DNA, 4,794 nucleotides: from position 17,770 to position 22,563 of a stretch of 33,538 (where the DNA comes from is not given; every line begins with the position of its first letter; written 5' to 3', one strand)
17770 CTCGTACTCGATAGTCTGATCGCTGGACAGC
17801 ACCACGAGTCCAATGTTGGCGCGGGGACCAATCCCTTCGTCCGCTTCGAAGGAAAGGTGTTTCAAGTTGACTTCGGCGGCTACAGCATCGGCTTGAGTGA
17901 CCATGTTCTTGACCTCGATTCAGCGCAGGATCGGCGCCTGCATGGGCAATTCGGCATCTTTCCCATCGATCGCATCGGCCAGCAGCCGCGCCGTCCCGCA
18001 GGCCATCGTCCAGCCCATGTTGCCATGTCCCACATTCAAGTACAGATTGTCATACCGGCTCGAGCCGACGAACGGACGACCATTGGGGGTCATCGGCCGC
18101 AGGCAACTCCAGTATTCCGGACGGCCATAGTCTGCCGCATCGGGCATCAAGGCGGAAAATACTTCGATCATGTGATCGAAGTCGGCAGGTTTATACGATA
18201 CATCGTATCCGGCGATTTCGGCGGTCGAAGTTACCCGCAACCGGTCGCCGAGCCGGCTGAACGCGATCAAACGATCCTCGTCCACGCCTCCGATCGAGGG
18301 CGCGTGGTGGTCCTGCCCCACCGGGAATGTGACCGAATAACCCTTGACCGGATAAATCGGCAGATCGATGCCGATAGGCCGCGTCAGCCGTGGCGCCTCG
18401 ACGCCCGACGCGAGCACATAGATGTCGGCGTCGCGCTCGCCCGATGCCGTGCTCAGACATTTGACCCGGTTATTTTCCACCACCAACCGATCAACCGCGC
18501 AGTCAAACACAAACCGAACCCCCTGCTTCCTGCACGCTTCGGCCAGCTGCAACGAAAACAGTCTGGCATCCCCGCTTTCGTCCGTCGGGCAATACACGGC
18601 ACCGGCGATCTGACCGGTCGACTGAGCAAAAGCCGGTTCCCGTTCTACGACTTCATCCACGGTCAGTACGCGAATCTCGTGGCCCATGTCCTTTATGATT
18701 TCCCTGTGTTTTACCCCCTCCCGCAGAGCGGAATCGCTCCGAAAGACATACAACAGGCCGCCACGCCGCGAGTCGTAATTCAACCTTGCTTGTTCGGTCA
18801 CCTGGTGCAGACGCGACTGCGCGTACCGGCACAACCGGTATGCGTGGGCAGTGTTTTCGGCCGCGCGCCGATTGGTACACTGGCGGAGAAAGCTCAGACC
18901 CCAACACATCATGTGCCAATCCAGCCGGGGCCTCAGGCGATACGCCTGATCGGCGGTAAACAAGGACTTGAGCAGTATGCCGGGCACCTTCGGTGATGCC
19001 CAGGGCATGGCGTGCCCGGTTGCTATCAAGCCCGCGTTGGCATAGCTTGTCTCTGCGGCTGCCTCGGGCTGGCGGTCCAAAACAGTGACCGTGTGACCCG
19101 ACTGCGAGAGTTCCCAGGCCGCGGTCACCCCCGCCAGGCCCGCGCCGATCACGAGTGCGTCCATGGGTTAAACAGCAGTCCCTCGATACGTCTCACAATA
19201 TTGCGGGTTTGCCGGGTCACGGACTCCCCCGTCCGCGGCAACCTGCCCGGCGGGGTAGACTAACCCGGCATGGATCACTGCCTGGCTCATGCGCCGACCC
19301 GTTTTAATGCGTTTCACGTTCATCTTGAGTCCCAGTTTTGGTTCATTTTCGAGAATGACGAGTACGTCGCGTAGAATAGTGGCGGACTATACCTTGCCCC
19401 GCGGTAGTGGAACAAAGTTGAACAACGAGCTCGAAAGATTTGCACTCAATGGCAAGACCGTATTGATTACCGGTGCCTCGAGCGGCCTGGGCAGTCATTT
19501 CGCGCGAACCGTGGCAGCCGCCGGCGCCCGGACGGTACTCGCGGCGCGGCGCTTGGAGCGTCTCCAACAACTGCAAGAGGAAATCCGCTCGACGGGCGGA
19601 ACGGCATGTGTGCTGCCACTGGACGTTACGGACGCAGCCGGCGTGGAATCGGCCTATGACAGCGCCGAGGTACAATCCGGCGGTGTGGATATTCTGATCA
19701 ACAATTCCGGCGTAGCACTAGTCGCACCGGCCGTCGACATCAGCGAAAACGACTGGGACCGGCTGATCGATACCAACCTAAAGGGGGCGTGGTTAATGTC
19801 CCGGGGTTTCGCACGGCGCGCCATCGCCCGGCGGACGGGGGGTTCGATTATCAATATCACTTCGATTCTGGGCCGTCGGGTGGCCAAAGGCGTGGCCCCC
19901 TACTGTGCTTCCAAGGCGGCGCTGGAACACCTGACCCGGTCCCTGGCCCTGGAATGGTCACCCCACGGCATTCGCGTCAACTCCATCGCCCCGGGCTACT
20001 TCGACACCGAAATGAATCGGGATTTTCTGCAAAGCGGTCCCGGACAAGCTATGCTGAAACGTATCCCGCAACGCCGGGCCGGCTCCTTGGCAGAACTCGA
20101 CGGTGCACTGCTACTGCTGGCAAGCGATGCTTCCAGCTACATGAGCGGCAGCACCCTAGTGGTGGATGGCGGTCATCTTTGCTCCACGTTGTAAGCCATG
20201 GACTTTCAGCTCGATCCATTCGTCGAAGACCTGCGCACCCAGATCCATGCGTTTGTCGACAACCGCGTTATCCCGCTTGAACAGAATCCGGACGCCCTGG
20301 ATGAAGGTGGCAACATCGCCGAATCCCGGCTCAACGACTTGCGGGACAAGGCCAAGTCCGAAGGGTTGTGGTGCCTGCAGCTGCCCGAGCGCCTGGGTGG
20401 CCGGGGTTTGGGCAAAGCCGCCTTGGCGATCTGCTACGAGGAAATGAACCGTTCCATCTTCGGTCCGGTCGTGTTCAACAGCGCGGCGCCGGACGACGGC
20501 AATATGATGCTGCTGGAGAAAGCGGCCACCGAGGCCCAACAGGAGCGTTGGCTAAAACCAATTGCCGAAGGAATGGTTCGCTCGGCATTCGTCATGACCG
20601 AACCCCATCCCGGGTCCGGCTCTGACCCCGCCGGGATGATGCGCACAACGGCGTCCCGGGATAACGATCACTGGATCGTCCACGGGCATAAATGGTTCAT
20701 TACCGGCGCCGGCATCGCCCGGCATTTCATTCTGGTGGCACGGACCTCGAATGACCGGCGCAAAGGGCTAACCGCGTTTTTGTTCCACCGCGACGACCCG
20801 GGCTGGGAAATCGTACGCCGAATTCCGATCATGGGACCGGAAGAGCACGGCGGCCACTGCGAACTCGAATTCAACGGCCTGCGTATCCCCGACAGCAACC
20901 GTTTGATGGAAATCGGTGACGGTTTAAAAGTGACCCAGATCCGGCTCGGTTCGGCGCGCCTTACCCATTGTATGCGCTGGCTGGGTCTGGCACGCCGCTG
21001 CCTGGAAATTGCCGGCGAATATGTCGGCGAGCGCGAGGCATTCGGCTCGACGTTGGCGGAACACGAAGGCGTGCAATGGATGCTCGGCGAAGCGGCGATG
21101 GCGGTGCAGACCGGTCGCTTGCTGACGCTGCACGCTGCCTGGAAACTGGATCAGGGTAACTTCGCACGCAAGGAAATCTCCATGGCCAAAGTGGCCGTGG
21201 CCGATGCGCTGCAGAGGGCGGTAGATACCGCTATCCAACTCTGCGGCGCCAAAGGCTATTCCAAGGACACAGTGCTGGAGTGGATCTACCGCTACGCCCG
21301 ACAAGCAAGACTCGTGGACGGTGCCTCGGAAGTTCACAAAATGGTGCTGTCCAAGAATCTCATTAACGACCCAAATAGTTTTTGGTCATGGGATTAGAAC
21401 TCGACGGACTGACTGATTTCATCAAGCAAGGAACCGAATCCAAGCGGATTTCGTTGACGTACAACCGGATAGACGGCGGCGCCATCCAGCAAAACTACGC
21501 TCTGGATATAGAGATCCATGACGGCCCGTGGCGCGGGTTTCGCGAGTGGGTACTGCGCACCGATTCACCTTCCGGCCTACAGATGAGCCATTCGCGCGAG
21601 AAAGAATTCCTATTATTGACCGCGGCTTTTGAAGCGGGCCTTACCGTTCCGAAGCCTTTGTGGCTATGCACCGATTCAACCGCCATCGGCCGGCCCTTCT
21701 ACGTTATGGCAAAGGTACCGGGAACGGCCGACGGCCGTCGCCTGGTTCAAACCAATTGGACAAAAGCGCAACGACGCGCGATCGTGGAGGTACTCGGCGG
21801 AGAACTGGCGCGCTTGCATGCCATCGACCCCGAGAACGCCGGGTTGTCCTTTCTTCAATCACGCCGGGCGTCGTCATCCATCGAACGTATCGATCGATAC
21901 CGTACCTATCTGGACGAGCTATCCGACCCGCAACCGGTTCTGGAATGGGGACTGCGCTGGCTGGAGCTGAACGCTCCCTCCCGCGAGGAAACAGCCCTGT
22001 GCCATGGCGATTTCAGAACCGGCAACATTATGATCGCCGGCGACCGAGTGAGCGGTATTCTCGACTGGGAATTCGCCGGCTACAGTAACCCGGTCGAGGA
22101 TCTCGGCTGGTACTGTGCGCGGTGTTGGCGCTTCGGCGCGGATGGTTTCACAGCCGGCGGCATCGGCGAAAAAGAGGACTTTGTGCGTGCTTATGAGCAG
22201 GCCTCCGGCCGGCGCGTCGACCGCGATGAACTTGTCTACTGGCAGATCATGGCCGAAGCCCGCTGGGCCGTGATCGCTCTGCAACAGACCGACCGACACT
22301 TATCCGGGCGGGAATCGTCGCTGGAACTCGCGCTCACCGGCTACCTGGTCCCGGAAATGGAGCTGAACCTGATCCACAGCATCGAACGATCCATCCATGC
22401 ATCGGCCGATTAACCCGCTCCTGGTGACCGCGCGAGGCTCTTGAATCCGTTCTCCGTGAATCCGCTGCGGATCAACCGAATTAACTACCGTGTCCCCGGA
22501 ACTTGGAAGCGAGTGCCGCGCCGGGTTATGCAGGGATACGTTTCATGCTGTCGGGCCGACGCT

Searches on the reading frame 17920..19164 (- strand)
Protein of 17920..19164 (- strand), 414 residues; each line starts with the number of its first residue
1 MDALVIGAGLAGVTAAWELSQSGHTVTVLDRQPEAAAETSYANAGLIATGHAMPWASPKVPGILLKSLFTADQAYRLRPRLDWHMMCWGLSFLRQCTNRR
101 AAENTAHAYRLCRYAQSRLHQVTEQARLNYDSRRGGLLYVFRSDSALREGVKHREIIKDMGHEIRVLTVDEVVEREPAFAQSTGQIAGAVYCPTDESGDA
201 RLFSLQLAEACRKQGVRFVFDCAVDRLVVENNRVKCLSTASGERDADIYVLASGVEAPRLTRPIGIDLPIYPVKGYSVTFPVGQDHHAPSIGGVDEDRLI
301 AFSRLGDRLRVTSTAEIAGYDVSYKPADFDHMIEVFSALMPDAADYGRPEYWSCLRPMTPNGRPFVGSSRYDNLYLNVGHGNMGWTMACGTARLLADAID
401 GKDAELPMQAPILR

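Call 4: search_protein_families(library=pfam, proteins=[window:17920-19164:-])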
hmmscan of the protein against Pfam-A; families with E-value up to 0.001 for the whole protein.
window:17920-19164:- (414 aa): 11 families
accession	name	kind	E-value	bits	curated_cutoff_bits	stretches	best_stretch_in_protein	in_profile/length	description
PF01266.30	DAO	-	5.4e-70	237.1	27.9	1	2-397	1-352/353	FAD dependent oxidoreductase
PF07992.20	Pyr_redox_2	-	1.1e-09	38.6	26.1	1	2-39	2-39/291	Pyridine nucleotide-disulphide oxidoreductase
PF00890.30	FAD_binding_2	-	1.1e-09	38.4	20.4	1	2-50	1-49/414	FAD binding domain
PF13450.12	NAD_binding_8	-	3.1e-08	34.2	21.9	1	5-35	1-31/68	NAD(P)-binding Rossmann-like domain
PF03486.20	HI0933_like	-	3.5e-07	30.4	50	1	2-38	2-38/244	HI0933-like protein Rossmann domain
PF01134.28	GIDA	-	9.2e-07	28.7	22.1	1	3-51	2-51/391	Glucose inhibited division protein A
PF00070.33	Pyr_redox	-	1.8e-05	25.6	22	0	3-35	2-34/82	Pyridine nucleotide-disulphide oxidoreductase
PF01494.25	FAD_binding_3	-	0.00012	21.9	22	1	2-37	3-38/349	FAD binding domain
PF01593.30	Amino_oxidase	-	0.00022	21.1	19.8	0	10-33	1-24/443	Flavin containing amine oxidoreductase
PF01262.27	AlaDh_PNT_C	-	0.00027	20.8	23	1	3-43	31-72/214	Alanine dehydrogenase/PNT, C-terminal domain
PF03435.24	Sacchrp_dh_NADP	-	0.00079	20.2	25.1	0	4-42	2-42/129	Saccharopine dehydrogenase NADP binding domain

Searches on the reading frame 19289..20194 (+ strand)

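Call 4: search_protein_families(library=pfam, proteins=[window:19289-20194:+])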
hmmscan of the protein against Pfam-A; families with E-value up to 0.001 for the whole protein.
window:19289-20194:+ (301 aa): 4 families
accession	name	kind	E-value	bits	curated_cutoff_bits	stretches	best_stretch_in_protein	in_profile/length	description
PF13561.12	adh_short_C2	-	1.1e-60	205.6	27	1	62-295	1-234/236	Enoyl-(Acyl carrier protein) reductase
PF00106.31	adh_short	-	8e-58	195.6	26.6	1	56-245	1-189/195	short chain dehydrogenase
PF08659.16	KR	-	1.5e-14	54.7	22.6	1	57-234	2-174/180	KR domain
PF23441.1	SDR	-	2.7e-05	24.1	27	1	53-244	5-200/258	SDR-like rossmann domain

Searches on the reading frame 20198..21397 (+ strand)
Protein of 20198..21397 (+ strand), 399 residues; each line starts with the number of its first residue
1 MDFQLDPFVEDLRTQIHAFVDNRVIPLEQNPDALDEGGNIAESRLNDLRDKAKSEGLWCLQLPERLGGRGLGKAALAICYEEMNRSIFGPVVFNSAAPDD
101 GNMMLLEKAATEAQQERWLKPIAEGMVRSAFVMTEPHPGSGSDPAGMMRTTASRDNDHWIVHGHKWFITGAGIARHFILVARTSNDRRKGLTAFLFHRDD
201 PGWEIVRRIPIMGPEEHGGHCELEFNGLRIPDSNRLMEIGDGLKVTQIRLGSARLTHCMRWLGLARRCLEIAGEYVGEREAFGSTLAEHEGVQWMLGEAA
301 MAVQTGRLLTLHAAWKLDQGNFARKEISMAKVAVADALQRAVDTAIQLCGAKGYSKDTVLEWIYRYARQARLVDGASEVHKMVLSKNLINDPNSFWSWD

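Call 4: search_protein_families(library=pfam, proteins=[window:20198-21397:+])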
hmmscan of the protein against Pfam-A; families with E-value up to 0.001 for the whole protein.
window:20198-21397:+ (399 aa): 4 families
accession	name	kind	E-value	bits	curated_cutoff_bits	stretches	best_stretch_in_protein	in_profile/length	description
PF00441.29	Acyl-CoA_dh_1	-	4.1e-39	134.6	22.4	1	240-388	1-149/150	Acyl-CoA dehydrogenase, C-terminal domain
PF02770.24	Acyl-CoA_dh_M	-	7.2e-20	71.4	33.3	1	130-226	1-95/97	Acyl-CoA dehydrogenase, middle domain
PF02771.21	Acyl-CoA_dh_N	-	1.4e-14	54.9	22.9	1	10-125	5-112/113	Acyl-CoA dehydrogenase, N-terminal domain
PF08028.16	Acyl-CoA_dh_2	-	1.7e-14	54.7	22.7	1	255-368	1-124/134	Acyl-CoA dehydrogenase, C-terminal domain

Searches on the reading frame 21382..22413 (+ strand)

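Call 4: search_protein_families(library=pfam, proteins=[window:21382-22413:+])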
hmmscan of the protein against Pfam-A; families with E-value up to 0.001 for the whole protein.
window:21382-22413:+ (343 aa): 2 families
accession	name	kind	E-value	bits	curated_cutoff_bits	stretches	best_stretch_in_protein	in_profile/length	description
PF01636.29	APH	-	8.9e-44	150.5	23.2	1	28-271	3-229/239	Phosphotransferase enzyme family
PF01633.27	Choline_kinase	-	0.00078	19.3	29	0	198-244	156-203/300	Choline/ethanolamine kinase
